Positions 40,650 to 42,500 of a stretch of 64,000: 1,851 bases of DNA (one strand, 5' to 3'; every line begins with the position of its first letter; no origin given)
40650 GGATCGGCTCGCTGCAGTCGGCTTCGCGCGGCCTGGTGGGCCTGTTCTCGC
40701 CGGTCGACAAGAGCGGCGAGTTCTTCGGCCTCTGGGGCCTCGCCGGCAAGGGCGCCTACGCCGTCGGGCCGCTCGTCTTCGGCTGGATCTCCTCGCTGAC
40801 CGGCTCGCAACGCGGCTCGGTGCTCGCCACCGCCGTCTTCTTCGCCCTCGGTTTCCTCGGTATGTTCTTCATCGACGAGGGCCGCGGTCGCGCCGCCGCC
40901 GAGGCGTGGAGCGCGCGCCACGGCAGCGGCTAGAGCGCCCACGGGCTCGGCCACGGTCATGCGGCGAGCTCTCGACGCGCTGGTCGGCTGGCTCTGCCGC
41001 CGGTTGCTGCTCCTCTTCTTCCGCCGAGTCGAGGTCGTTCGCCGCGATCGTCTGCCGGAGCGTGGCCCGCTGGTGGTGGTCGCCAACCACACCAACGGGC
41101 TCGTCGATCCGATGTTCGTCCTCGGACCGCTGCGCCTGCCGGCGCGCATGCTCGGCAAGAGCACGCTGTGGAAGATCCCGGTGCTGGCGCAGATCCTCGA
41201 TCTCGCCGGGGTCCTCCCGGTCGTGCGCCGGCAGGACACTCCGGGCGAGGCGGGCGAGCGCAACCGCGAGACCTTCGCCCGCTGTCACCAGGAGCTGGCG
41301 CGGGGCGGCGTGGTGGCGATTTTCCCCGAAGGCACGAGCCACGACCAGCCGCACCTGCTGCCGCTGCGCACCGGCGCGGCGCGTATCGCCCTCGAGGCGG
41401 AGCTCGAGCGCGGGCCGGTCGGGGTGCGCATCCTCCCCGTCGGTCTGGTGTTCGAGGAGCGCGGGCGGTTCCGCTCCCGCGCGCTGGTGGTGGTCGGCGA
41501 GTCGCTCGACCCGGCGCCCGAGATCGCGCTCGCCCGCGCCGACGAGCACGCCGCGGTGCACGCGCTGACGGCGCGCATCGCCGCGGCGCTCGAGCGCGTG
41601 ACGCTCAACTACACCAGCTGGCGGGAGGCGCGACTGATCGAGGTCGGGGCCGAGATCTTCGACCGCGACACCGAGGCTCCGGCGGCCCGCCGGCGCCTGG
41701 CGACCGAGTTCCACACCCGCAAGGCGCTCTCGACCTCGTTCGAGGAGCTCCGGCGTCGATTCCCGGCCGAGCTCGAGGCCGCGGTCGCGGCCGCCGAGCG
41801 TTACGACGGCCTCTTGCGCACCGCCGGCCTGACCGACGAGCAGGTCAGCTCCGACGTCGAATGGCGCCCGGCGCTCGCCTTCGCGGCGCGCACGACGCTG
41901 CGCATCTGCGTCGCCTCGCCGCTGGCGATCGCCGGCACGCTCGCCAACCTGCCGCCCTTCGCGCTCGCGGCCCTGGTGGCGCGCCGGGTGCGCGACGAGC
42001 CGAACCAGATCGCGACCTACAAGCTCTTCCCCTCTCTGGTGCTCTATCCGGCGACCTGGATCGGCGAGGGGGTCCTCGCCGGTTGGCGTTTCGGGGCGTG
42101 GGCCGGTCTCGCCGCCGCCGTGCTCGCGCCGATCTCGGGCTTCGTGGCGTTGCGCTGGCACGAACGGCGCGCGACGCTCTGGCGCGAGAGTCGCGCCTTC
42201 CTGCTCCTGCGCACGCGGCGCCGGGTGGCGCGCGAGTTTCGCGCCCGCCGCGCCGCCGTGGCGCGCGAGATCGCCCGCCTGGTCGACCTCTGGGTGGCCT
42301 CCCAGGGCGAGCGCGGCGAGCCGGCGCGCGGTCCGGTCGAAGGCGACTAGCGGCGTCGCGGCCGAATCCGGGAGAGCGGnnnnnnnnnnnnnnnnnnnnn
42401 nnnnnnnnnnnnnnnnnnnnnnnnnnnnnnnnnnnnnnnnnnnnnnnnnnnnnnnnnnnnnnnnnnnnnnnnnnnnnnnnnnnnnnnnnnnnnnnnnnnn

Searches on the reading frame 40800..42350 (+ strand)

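Call 33: search_protein_families(library=pfam, proteins=[window:40800-42350:+], max_evalue=0.00001)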
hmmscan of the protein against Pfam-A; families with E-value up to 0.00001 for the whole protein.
window:40800-42350:+ (516 aa): 1 family
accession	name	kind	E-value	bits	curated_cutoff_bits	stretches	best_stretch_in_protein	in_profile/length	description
PF01553.26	Acyltransferase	-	4.2e-20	72.3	23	1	76-216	1-131/132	Acyltransferase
